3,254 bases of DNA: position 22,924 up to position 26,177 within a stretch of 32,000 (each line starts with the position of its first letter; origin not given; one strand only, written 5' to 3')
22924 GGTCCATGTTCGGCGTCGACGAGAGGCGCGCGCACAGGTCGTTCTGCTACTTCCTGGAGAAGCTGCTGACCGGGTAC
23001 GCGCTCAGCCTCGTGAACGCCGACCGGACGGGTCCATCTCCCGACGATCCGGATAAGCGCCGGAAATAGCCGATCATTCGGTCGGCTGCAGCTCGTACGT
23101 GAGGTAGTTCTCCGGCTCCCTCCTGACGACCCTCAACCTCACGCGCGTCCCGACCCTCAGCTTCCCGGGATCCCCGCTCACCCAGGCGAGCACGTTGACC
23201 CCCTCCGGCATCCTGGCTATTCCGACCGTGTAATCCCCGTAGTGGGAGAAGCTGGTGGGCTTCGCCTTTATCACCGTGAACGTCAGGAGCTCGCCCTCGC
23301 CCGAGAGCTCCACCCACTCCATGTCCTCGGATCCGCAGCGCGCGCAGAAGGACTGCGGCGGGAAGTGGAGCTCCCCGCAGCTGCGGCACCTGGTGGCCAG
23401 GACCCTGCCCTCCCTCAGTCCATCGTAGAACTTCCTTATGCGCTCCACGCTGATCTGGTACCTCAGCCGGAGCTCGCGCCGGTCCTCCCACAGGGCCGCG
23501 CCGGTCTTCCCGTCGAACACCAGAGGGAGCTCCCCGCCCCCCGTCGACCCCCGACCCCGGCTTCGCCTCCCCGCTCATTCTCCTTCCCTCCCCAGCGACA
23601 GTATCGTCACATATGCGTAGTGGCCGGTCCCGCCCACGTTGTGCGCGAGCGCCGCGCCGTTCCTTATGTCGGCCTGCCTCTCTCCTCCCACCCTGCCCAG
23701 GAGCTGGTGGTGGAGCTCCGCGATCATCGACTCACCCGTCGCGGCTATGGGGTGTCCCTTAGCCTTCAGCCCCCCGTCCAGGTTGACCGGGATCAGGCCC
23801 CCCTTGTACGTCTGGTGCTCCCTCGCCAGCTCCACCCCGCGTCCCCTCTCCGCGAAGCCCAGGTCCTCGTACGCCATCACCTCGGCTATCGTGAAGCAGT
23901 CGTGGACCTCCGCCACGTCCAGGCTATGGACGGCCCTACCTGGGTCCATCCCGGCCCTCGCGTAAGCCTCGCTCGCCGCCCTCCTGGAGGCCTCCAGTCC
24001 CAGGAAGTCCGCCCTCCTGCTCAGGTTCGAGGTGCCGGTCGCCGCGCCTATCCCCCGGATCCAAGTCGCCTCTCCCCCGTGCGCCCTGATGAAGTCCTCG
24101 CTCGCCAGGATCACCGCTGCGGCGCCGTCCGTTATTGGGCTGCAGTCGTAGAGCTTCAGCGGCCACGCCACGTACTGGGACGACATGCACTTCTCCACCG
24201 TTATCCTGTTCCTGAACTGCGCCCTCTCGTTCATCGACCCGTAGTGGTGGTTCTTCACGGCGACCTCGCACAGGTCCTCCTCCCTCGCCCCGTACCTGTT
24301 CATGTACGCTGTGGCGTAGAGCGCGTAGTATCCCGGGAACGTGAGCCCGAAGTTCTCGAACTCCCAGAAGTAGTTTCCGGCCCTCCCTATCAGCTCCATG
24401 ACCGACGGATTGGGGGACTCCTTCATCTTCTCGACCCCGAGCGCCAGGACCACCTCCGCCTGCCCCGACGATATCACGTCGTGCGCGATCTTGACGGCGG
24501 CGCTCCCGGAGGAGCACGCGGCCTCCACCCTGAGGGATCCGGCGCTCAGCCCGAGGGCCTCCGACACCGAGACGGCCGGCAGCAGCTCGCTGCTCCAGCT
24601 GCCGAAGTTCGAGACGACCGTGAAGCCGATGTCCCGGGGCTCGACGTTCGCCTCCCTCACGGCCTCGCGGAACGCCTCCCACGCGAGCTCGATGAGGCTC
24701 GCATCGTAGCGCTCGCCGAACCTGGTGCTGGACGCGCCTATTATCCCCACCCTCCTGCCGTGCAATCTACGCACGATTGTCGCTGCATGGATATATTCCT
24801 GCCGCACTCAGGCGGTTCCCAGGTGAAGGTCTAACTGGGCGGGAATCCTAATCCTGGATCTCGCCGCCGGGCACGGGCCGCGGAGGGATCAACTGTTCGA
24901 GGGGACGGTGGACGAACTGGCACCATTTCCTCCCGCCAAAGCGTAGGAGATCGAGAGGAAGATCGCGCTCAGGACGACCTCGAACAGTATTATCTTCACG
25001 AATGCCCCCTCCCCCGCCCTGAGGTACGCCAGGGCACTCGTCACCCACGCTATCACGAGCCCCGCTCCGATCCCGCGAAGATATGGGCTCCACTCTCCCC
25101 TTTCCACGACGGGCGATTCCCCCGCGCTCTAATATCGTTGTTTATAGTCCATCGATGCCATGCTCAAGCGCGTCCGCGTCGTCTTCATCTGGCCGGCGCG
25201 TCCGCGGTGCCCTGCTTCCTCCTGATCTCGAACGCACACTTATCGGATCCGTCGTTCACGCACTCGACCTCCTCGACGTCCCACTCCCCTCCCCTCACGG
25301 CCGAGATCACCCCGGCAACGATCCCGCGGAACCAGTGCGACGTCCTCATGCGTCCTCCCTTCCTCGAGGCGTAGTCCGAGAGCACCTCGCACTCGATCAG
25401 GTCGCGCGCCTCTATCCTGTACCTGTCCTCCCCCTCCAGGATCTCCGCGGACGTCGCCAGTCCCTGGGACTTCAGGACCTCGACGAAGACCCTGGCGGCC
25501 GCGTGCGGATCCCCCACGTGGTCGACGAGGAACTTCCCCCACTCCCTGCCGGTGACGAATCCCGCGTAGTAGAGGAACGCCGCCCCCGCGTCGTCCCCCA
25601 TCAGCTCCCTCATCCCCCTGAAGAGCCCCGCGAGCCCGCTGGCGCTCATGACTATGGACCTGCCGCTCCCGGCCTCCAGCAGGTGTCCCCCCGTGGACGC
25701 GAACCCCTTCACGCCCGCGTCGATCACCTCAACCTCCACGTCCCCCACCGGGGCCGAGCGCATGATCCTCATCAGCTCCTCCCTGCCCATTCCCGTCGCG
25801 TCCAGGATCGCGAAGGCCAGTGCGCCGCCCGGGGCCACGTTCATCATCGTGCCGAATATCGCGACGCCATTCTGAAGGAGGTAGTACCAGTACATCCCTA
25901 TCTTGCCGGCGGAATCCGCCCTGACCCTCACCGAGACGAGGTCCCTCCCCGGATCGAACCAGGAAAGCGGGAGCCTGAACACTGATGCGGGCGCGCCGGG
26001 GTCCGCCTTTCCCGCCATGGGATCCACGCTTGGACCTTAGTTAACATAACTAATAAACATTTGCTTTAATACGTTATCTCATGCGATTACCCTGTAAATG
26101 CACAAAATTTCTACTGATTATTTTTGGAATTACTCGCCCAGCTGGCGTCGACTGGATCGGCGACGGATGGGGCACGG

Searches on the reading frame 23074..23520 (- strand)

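Call 23: search_protein_families(library=pfam, proteins=[window:23074-23520:-], max_evalue=0.001)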
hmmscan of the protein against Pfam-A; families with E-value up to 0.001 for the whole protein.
window:23074-23520:- (148 aa): 2 families
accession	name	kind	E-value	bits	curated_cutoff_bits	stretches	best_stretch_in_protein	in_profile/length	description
PF01796.24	OB_ChsH2_C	-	2.8e-18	66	27.1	1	69-131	1-64/65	ChsH2, C-terminal OB-fold domain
PF12172.15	zf-ChsH2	-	1.4e-14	54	23.2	1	33-68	2-37/37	ChsH2, rubredoxin-like zinc ribbon domain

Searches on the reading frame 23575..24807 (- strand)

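Call 23: search_protein_families(library=pfam, proteins=[window:23575-24807:-], max_evalue=0.001)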
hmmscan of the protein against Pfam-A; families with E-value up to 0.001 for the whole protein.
window:23575-24807:- (410 aa): 5 families
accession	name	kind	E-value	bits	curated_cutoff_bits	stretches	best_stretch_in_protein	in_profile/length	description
PF22691.2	Thiolase_C_1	-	6.8e-36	123.6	28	1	254-404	1-143/144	Thiolase C-terminal domain-like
PF00108.29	Thiolase_N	-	6e-26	91.8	26.4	1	20-238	1-260/260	Thiolase, N-terminal domain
PF00109.32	ketoacyl-synt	-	1.5e-08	35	20.8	1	77-128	153-204/252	Beta-ketoacyl synthase, N-terminal domain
PF08545.16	ACP_syn_III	-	1.3e-05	25.5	24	0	94-130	3-39/80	3-Oxoacyl-[acyl-carrier-protein (ACP)] synthase III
PF02803.24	Thiolase_C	-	2e-05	24.7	27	1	289-372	35-100/123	Thiolase, C-terminal domain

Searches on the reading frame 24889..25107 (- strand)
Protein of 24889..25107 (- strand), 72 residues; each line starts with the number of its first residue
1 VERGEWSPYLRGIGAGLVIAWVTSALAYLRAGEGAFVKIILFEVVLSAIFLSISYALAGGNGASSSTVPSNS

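Call 6: search_protein_families(library=pfam, proteins=[window:24889-25107:-], max_evalue=10)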
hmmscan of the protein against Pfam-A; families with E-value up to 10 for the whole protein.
window:24889-25107:- (72 aa): 0 families

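Call 14: find_homologous_proteins(query=window:24892-25107:-, max_evalue=1)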
Query seq(72 aa) (72 aa): 28 proteins with E <= 1 among 29 candidates.
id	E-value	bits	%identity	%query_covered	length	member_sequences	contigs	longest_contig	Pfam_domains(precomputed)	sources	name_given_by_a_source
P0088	1.8e-27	112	79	100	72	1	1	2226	-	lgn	-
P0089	9.7e-26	107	76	100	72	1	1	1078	-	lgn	-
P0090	6.6e-24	101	98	76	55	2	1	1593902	-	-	-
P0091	3.8e-7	48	53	68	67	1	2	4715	-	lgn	-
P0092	6.3e-7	47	52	68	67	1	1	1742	-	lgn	-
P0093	7.3e-7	47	60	63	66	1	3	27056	-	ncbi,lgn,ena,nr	ncbi:MAG: hypothetical protein M1528_02180 [Candidatus Marsarchaeota archaeon]|nr:hypothetical prote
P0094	3.8e-6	45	77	38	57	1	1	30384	-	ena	-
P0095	3.8e-5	42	90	29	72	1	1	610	-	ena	-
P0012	5.4e-5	41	67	38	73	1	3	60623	-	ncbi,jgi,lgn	ncbi:MAG: hypothetical protein WB778_06105 [Thermoplasmata archaeon]|jgi:hypothetical protein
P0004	7.1e-5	41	74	32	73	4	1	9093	-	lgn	-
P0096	1.5e-4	40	83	32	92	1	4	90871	-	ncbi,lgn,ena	-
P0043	2.5e-4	39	74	32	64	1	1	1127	-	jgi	-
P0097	4.7e-4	38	86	29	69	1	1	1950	-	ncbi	-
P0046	6.6e-4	38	70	32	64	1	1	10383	-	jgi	jgi:hypothetical protein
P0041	1.0e-3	37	70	32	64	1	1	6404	-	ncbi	-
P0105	1.1e-2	34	74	32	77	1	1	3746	-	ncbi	-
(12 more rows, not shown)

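Call 27: find_encoding_contigs(protein=P0093, flank=5000, max_places=3)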
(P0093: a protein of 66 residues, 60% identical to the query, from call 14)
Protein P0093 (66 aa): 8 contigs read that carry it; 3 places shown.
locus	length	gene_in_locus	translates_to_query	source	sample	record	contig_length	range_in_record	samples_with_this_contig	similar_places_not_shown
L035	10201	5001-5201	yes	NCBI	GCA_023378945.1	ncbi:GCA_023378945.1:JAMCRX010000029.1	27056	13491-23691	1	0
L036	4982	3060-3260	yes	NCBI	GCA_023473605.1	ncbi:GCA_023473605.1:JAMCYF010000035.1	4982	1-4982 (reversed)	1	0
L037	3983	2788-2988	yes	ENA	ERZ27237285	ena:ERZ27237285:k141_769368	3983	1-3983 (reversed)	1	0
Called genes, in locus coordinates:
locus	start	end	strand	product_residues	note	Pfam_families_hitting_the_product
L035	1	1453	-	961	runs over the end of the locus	-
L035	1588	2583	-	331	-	PF00288:GHMP_kinases_N, PF08544:GHMP_kinases_C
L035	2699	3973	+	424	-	PF13428:TPR_14 (faint), PF00515:TPR_1 (faint), PF13424:TPR_12 (faint), PF13432:TPR_16 (faint), PF07719:TPR_2 (faint), PF13414:TPR_11 (faint), PF13431:TPR_17 (faint), PF14559:TPR_19 (faint), +1 more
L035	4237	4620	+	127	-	PF01870:Hjc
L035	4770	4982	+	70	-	-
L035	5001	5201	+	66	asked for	-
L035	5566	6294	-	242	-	-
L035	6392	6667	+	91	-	-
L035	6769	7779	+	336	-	PF00288:GHMP_kinases_N, PF08544:GHMP_kinases_C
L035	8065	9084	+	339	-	-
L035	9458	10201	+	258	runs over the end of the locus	PF13847:Methyltransf_31 (weak), PF08241:Methyltransf_11, PF13649:Methyltransf_25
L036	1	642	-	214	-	PF00288:GHMP_kinases_N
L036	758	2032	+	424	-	PF13428:TPR_14 (faint), PF00515:TPR_1 (faint), PF13424:TPR_12 (faint), PF13432:TPR_16 (faint), PF07719:TPR_2 (faint), PF13414:TPR_11 (faint), PF13431:TPR_17 (faint), PF14559:TPR_19 (faint), +1 more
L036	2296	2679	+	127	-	PF01870:Hjc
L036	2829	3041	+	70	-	-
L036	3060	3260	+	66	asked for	-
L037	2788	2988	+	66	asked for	-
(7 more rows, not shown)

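Call 33: find_related_loci(query=A1, collection=genome_contigs, flank=10000)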
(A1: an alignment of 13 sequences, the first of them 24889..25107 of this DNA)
Query A1 (72 aa) in genome_contigs; peptide patterns used: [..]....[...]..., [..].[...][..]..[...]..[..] (x = any residue, [..] = any of these).
252 stretches matched a pattern; 83 encode a relative of the query (tblastn E <= 1e-3); the best 80 are kept; 80 distinct loci.
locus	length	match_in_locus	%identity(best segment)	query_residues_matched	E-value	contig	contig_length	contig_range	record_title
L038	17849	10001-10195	48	6-65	1e-13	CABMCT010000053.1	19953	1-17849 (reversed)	uncultured archaeon isolate LFW-46 genome assembly, contig: LFW46_57, whole genome shotgun sequence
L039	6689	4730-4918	43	1-62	7e-13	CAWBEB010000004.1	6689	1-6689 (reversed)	MAG: uncultured Candidatus Micrarchaeota archaeon isolate MFD04780.bin.2.92 genome assembly, contig: contig_73361, whole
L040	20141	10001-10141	53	9-54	6e-11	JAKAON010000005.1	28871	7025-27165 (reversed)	MAG: Candidatus Micrarchaeota archaeon isolate YF1.bin19 NODE_1646_length_28871_cov_2.744955, whole genome shotgun seque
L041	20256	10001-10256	61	7-51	9e-11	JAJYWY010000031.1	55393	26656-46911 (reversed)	MAG: Candidatus Micrarchaeota archaeon isolate FK3.bin165 NODE_1021_length_55393_cov_4.075797, whole genome shotgun sequ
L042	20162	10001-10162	54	9-55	1e-10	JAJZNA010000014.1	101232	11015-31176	MAG: Candidatus Micrarchaeota archaeon isolate MAS3.bin65 NODE_272_length_101232_cov_2.340824, whole genome shotgun sequ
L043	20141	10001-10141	58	9-54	2e-10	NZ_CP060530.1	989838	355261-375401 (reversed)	Candidatus Micrarchaeum sp. strain A_DKE chromosome, complete genome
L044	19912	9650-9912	60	7-54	3e-10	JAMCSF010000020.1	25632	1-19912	MAG: Candidatus Marsarchaeota archaeon isolate FK_Sedi_A_Bin.220 NODE_4052_length_25632_cov_4.43588, whole genome shotgu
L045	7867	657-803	53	9-54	4e-10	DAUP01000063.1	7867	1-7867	MAG TPA_asm: Ferroplasmaceae archaeon UBA567 UBA567_contig_814, whole genome shotgun sequence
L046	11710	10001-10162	52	9-55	2e-9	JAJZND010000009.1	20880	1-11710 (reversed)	MAG: Candidatus Micrarchaeota archaeon isolate MAS3.bin71 NODE_5134_length_20880_cov_2.113333, whole genome shotgun sequ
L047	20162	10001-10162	52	9-55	3e-9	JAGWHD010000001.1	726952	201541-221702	MAG: Candidatus Micrarchaeota archaeon isolate REEA68 REEA68_1_length_726952_cov_8.606876, whole genome shotgun sequence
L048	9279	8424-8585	50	9-55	5e-9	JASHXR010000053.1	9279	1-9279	MAG: Candidatus Micrarchaeota archaeon isolate JOPF262 JOPF_A14C_contig_99349, whole genome shotgun sequence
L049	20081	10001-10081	78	7-33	5e-9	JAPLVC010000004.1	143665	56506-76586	MAG: Candidatus Aenigmatarchaeota archaeon isolate LacPavin_0920_SED3_MAG_50_31 LacPavin_0920_SED3_scaffold_380246, whol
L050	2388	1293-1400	53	9-44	2e-7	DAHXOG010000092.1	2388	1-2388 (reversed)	MAG TPA_asm: Candidatus Mancarchaeum sp. isolate clean1801 NODE_92_length_2388_cov_2.734631, whole genome shotgun sequen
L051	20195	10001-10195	35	1-55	2e-7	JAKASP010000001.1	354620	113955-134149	MAG: Candidatus Micrarchaeota archaeon isolate YP1.bin59 NODE_30_length_354620_cov_12.348470, whole genome shotgun seque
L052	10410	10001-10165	55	9-55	3e-7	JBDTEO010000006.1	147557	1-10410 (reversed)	MAG: Candidatus Dormibacter sp. isolate cluster2_bin.204 k127_3702485, whole genome shotgun sequence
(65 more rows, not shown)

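Call 49: find_encoding_contigs(protein=P0088, flank=5000, max_places=2)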
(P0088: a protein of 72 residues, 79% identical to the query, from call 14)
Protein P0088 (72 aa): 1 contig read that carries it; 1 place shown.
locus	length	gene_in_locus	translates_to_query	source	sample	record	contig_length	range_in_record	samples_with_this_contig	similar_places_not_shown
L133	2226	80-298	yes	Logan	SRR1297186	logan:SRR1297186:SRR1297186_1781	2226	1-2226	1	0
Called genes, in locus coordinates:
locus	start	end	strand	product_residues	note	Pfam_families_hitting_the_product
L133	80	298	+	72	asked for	-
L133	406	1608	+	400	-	PF00108:Thiolase_N, PF00109:ketoacyl-synt, PF08545:ACP_syn_III (faint), PF22691:Thiolase_C_1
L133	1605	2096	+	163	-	PF12172:zf-ChsH2, PF01796:OB_ChsH2_C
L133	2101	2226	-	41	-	?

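Call 54: search_protein_families(library=pfam, alignment_id=A3, max_evalue=0.00001)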
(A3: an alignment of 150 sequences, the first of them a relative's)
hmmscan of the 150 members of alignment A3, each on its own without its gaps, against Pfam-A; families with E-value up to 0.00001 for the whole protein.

A. member 1, L038:9330-9632:+ (100 aa): 1 family
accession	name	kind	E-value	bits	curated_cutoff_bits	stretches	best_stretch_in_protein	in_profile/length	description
PF13396.11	PLDc_N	-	1.8e-08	34.7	23.3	1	40-83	1-42/42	Phospholipase_D-nuclease N-terminal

B. families by the number of members that match (of 150 scanned): 162 families (the first 25 are shown)
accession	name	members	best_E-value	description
PF12840.13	HTH_20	5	5e-13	Helix-turn-helix domain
PF01022.26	HTH_5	5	9.9e-13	Bacterial regulatory protein, arsR family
PF00702.32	Hydrolase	3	4.1e-39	haloacid dehalogenase-like hydrolase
PF21948.1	LplA-B_cat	2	6.4e-58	Lipoyl protein ligase A/B catalytic domain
PF00122.25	E1-E2_ATPase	2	7.7e-58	E1-E2 ATPase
PF06168.16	DUF981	2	2.1e-47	Protein of unknown function (DUF981)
PF00382.24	TFIIB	2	1.2e-41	Transcription factor TFIIB repeat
PF01145.31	Band_7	2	1.9e-39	SPFH domain / Band 7 family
PF06742.16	DUF1214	2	6.6e-35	Protein of unknown function (DUF1214)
PF06863.17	DUF1254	2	1.1e-30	Protein of unknown function (DUF1254)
PF08271.17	Zn_Ribbon_TF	2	6.5e-16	TFIIB zinc-binding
PF04191.18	PEMT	2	5.4e-15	Phospholipid methyltransferase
PF03099.24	BPL_LplA_LipB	2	4.7e-14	Biotin/lipoate A/B protein ligase family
PF12802.13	MarR_2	2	8.9e-07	MarR family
PF03320.18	FBPase_glpX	1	3.3e-135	Bacterial fructose-1,6-bisphosphatase, glpX-encoded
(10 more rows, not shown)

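Call 55: search_protein_families(library=pfam, proteins=[P0096, P0105], max_evalue=1)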
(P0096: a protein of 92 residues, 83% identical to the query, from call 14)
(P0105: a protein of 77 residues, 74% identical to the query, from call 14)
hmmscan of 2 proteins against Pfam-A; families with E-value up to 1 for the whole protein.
P0096 (92 aa): 0 families

P0105 (77 aa): 0 families

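Call 83: predict_structure(alignment_id=A1)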
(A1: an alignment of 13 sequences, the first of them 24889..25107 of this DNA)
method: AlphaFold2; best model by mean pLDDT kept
length: 72 residues; sequences in the alignment: 13
mean_pLDDT: 66.6   pTM: 0.35
mean pLDDT of the five models: 66.6, 65.9, 65.1, 60.2, 59.0
residues with pLDDT >= 90: 0; 70-90: 34; 50-70: 31; < 50: 7
segments of 3 or more residues with pLDDT < 50: 64-67
pLDDT, mean of each block of 10 residues (from residue 1): 53 74 74 67 80 71 51 52
secondary structure, 60 per line:
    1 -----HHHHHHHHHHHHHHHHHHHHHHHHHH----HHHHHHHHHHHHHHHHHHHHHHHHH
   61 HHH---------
elements in order: H6-31 H36-63

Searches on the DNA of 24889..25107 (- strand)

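Call 81: search_rna_families(sources=[L059, L052, L113, L058, L062, L069, L071, L074], threshold=gathering)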
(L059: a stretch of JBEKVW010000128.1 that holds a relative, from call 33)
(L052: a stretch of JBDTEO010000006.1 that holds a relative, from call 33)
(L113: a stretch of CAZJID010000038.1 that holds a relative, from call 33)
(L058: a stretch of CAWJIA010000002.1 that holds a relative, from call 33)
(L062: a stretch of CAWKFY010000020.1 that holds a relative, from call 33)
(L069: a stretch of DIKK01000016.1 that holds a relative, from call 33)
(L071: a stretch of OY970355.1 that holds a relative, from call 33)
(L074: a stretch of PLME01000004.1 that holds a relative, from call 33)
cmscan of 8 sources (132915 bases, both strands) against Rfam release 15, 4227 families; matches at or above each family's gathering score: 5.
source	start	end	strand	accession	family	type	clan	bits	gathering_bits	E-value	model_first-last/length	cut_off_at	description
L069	11957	12029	-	RF00005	tRNA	Gene; tRNA;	CL00001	70.9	29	3.7e-13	1-71/71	no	tRNA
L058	19957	20028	-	RF00005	tRNA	Gene; tRNA;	CL00001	69.1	29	1.2e-12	1-71/71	no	tRNA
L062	10800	10871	-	RF00005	tRNA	Gene; tRNA;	CL00001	69.1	29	1.2e-12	1-71/71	no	tRNA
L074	11330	11401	-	RF00005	tRNA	Gene; tRNA;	CL00001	69.1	29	1.2e-12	1-71/71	no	tRNA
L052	10289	10384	-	RF01852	tRNA-Sec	Gene; tRNA;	CL00001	57.8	47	8.7e-09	1-91/91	no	Selenocysteine transfer RNA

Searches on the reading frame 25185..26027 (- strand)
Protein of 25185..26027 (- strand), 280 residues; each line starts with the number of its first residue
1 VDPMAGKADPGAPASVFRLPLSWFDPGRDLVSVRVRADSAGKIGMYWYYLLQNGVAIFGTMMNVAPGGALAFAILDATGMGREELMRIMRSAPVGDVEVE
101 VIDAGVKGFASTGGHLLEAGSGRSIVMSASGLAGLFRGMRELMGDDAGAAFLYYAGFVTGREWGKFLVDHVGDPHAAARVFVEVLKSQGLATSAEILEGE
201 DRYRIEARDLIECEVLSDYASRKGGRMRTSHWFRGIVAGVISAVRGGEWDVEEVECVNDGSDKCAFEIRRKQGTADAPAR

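Call 23: search_protein_families(library=pfam, proteins=[window:25185-26027:-], max_evalue=0.001)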
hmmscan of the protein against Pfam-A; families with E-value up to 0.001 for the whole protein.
window:25185-26027:- (280 aa): 1 family
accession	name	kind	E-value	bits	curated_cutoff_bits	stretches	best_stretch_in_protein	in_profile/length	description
PF02830.23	V4R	-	4.1e-08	33.6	31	1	231-269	23-61/62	V4R domain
